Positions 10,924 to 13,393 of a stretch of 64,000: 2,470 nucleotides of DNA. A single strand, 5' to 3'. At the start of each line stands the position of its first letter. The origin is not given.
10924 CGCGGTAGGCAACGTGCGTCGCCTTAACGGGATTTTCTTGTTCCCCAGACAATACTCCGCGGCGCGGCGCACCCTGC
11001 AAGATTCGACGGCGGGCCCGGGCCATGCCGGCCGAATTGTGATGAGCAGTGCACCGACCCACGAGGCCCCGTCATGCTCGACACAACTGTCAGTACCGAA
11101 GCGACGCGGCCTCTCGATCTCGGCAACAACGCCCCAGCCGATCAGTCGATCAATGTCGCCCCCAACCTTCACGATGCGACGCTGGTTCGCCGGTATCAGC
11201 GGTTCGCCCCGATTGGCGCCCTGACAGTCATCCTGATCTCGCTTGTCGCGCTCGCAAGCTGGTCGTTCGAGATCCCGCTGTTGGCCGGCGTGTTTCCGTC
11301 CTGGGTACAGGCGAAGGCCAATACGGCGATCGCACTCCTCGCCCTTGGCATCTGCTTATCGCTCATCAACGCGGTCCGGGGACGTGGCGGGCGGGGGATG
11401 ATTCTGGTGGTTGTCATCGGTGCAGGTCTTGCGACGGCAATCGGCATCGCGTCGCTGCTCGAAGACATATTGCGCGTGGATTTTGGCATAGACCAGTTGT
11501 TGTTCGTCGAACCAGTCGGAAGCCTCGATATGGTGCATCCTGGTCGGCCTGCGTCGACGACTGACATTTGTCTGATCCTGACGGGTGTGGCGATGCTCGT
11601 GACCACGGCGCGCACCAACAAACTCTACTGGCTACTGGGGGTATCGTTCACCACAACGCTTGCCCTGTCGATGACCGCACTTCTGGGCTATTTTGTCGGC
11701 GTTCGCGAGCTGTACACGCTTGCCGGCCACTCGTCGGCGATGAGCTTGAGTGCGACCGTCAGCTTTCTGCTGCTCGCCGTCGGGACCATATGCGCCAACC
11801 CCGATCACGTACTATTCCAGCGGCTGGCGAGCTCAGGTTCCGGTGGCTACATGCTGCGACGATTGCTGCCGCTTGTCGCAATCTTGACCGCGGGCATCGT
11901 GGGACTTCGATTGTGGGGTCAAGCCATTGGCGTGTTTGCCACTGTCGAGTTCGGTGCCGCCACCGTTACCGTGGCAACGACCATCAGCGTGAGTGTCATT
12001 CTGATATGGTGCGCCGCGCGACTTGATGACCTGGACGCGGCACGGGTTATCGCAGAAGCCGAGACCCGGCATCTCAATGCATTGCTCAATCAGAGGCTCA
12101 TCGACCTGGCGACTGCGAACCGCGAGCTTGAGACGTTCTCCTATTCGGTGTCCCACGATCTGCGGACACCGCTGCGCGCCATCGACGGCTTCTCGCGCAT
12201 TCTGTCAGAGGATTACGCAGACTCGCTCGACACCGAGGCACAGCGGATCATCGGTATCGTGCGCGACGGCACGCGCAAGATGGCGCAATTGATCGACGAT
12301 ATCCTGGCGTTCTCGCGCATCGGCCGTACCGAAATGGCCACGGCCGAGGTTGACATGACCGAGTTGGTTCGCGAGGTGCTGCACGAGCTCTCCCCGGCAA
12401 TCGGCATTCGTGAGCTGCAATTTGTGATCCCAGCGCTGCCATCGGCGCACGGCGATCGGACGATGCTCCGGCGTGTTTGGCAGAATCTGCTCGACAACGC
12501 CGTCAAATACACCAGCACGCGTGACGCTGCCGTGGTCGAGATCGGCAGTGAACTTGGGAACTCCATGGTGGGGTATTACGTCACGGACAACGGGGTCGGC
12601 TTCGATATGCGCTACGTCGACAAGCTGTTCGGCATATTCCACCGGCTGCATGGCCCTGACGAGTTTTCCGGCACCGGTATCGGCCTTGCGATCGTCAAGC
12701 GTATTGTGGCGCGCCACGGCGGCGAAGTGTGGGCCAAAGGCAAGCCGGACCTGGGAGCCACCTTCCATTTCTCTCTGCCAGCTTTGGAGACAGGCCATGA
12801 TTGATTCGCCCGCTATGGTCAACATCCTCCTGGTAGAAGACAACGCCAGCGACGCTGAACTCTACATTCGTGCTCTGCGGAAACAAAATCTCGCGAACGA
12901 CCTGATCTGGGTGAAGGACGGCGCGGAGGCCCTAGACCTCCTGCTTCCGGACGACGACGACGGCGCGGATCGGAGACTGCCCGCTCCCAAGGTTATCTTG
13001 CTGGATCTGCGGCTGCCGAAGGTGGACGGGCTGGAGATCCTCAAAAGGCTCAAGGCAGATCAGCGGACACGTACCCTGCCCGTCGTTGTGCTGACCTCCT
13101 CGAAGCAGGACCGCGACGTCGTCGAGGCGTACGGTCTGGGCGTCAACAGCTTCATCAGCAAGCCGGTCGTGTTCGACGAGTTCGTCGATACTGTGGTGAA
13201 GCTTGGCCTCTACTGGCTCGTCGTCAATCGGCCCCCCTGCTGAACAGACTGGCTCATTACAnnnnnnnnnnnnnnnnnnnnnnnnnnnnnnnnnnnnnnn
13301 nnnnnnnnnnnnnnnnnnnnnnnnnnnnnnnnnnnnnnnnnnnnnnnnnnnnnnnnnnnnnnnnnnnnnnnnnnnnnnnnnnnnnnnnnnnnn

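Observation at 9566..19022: Signalling island with three kinase cores, six receivers and two HPt domains, no output domain, and its own CheZ-type phosphatase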

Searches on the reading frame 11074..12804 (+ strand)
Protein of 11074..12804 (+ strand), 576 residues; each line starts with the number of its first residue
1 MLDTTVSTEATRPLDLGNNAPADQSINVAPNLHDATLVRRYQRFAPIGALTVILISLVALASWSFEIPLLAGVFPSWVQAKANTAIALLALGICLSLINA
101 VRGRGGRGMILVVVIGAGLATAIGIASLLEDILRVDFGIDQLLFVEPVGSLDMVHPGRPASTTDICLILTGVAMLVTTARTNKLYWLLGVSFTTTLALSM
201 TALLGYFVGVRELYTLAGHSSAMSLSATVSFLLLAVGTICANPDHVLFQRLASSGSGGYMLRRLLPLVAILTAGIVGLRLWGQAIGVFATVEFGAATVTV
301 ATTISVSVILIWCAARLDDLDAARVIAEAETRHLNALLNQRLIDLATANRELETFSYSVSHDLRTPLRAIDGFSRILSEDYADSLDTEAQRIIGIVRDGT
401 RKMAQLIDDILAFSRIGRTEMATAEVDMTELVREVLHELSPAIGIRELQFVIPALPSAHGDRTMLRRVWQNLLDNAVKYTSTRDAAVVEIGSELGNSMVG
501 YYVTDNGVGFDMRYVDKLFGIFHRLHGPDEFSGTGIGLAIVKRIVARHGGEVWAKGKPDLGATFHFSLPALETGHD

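Call 3: search_protein_families(library=pfam, proteins=[window:11074-12804:+], max_evalue=0.01)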
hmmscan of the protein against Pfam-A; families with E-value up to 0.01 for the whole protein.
window:11074-12804:+ (576 aa): 2 families
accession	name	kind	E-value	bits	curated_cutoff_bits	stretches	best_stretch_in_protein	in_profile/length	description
PF02518.31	HATPase_c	-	2.1e-22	80.1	26.4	1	460-570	1-109/111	Histidine kinase-, DNA gyrase B-, and HSP90-like ATPase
PF00512.31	HisKA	-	2.1e-14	53.7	26.9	1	353-417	3-64/66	His Kinase A (phospho-acceptor) domain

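Call 49: search_protein_families(library=ncbifam, proteins=[window:11074-12804:+], max_evalue=0.01)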
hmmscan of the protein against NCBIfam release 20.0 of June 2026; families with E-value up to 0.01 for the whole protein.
window:11074-12804:+ (576 aa): 79 families (the best 25 are shown)
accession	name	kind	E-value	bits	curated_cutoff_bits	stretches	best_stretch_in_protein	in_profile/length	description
NF047465.1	hybrid_HK_LvrA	exception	5.7e-76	256.2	1200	1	337-571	585-819/819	hybrid histidine kinase/response regulator LvrA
NF046044.1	PnpS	equivalog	2.7e-39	135.3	400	1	353-569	171-390/390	two-component system histidine kinase PnpS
TIGR02966.1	phoR_proteo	equivalog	9.9e-38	130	334.2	1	350-567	112-332/333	phosphate regulon sensor histidine kinase PhoR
NF006800.0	PRK09303.1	equivalog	2.1e-34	119.1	342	1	359-572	158-379/383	histidine kinase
NF041880.1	EPS_EpsF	equivalog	1.7e-33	115.8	900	1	347-569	269-492/492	response regulator EpsF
TIGR02956.1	TMAO_torS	equivalog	2.2e-33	115.4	676.5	1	347-570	459-682/967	TMAO reductase system sensor histidine kinase/response regulator TorS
NF033092.0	HK_WalK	equivalog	4.5e-32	111.4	725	1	349-569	369-593/594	cell wall metabolism sensor histidine kinase WalK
NF008468.0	PRK11360.1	equivalog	1.2e-29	103.2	646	1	357-573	401-611/616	two-component system sensor histidine kinase AtoS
NF008302.0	PRK11091.1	equivalog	5.1e-29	101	838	1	345-570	276-505/779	aerobic respiration two-component sensor histidine kinase ArcB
TIGR01386.1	cztS_silS_copS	subfamily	1.9e-28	99.6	292.55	1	328-569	217-457/457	heavy metal sensor histidine kinase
NF007793.0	PRK10490.1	equivalog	3.7e-28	98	1123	1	357-570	669-882/895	two-component system sensor histidine kinase KdpD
NF008312.0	PRK11100.1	equivalog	7.2e-28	97.6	356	1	323-569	217-473/477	two-component system sensor histidine kinase CreC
NF045595.1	HK_scytonemin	equivalog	3e-27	95.3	865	1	345-570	407-635/637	scytonemin biosynthesis sensor histidine kinase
NF033091.0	HK_VanS_ACDEFG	equivalog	1.5e-26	93.2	400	1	346-558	68-283/293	vancomycin resistance histidine kinase VanS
NF040691.1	MtrAB_MtrB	equivalog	6.1e-26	91.5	450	1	340-570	259-492/507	MtrAB system histidine kinase MtrB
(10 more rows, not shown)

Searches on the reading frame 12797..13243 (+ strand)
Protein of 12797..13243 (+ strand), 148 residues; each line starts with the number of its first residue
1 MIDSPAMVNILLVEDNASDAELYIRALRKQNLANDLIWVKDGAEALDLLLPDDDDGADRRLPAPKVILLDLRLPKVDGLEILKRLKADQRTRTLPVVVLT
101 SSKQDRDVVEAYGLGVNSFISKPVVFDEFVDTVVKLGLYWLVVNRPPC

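Call 3: search_protein_families(library=pfam, proteins=[window:12797-13243:+], max_evalue=0.01)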
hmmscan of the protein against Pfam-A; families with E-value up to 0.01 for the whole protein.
window:12797-13243:+ (148 aa): 1 family
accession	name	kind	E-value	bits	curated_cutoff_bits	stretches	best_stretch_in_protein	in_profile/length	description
PF00072.30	Response_reg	-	2.5e-19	69.9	30.2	1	10-132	1-109/111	Response regulator receiver domain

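Call 49: search_protein_families(library=ncbifam, proteins=[window:12797-13243:+], max_evalue=0.01)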
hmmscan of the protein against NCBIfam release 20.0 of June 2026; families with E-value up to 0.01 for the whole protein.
window:12797-13243:+ (148 aa): 87 families (the best 25 are shown)
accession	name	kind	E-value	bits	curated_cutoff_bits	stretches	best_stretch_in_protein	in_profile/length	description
TIGR02154.1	PhoB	equivalog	2.9e-15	56.2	296.2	1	9-131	4-114/226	phosphate regulon transcriptional regulator PhoB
NF007135.0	PRK09581.1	equivalog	7e-14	51.5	474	1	9-124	4-107/457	PleD family two-component system response regulator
NF038297.2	hybrid_HK_HrmK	equivalog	7.2e-14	51.3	725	1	7-131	490-602/607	hybrid histidine kinase/response regulator HrmK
NF041734.1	resp_reg_RppA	equivalog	3e-13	49.7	250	1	9-132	2-113/229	two-component system response regulator RppA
NF012023.0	PRK15479.1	equivalog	2.3e-12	46.9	337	1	9-129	2-108/224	transcriptional regulator TctD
NF045991.1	RespRegCtrARhodob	equivalog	4.8e-12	46.1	350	1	9-131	2-110/224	response regulator transcription factor CtrA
NF040689.1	MtrAB_MtrA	equivalog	1.8e-11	43.8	300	1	10-131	1-107/219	MtrAB system response regulator MtrA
NF007546.0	PRK10161.1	equivalog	3.1e-11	43.3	471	1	53-132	34-115/229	phosphate response regulator transcription factor PhoB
NF041946.1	LuxO_transreg_Vib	equivalog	6.6e-11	41.7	800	1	12-133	1-108/463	quorum-sensing sigma-54 dependent transcriptional regulator LuxO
TIGR01387.1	cztR_silR_copR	subfamily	1.5e-10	41.1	279.2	1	10-133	1-110/218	heavy metal response regulator transcription factor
NF009206.0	PRK12555.1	subfamily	2e-10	40.2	342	1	8-125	1-107/340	chemotaxis-specific protein-glutamate methyltransferase CheB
NF045505.1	RR_RssB_Pseudo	equivalog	4.4e-10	39.2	700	1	63-124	49-108/394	two-component system response regulator RssB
NF006900.1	PRK09390.1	equivalog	7.3e-10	38.7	255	1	65-133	50-116/203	response regulator FixJ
NF008567.0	PRK11517.1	equivalog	7.3e-10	38.6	353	1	9-133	2-111/223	response regulator transcription factor HprR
NF008296.0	PRK11083.1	equivalog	7.7e-10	38.6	273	1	8-130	4-111/228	two-component system response regulator CreB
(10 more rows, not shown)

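Call 67: search_solved_structures(query=window:12797-13240:+, max_evalue=1e-8)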
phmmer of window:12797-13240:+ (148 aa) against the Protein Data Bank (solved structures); distinct sequences matched with E-value up to 1e-8: 44.
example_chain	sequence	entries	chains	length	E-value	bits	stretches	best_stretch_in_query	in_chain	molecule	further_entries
5ic5_A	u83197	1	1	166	2.7e-38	134.4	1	9-147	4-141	Candidate response regulator, CheY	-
5brj_A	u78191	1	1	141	9.7e-36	126.1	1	5-144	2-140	Two component response regulator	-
6xvu_A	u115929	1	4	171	4.3e-26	94.9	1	8-141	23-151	Response regulator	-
5te9_A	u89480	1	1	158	5.3e-26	94.6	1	7-147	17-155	Response regulator receiver protein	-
3heb_A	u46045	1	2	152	2.9e-25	92.2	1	8-146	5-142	Response regulator receiver domain protein (CheY)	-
8avv_A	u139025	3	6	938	1.2e-24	90.2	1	8-141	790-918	Bacteriophytochrome,Response regulator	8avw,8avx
1k66_A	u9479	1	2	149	1.5e-21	80.1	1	9-143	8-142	Phytochrome Response Regulator RcpB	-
1k68_A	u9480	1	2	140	6e-21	78.2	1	9-143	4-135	Phytochrome Response Regulator RcpA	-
1jlk_A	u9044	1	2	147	3.1e-20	75.9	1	9-142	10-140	Response regulator RCP1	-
1i3c_A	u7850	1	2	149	3.2e-20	75.8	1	9-142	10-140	RESPONSE REGULATOR RCP1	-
4zyl_A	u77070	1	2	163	7.9e-20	74.5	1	8-142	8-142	RphyB protein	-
9g86_A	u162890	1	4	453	2.6e-15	59.9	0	63-125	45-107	Response regulator PleD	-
9g85_A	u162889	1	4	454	2.6e-15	59.9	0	63-125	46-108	Response regulator PleD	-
1w25_A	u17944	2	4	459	2.7e-15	59.8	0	63-125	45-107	STALKED-CELL DIFFERENTIATION CONTROLLING PROTEIN | RESPONSE REGULATOR PLED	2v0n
2wb4_A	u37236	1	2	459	2.7e-15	59.8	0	63-125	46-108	DIGUANYLATE CYCLASE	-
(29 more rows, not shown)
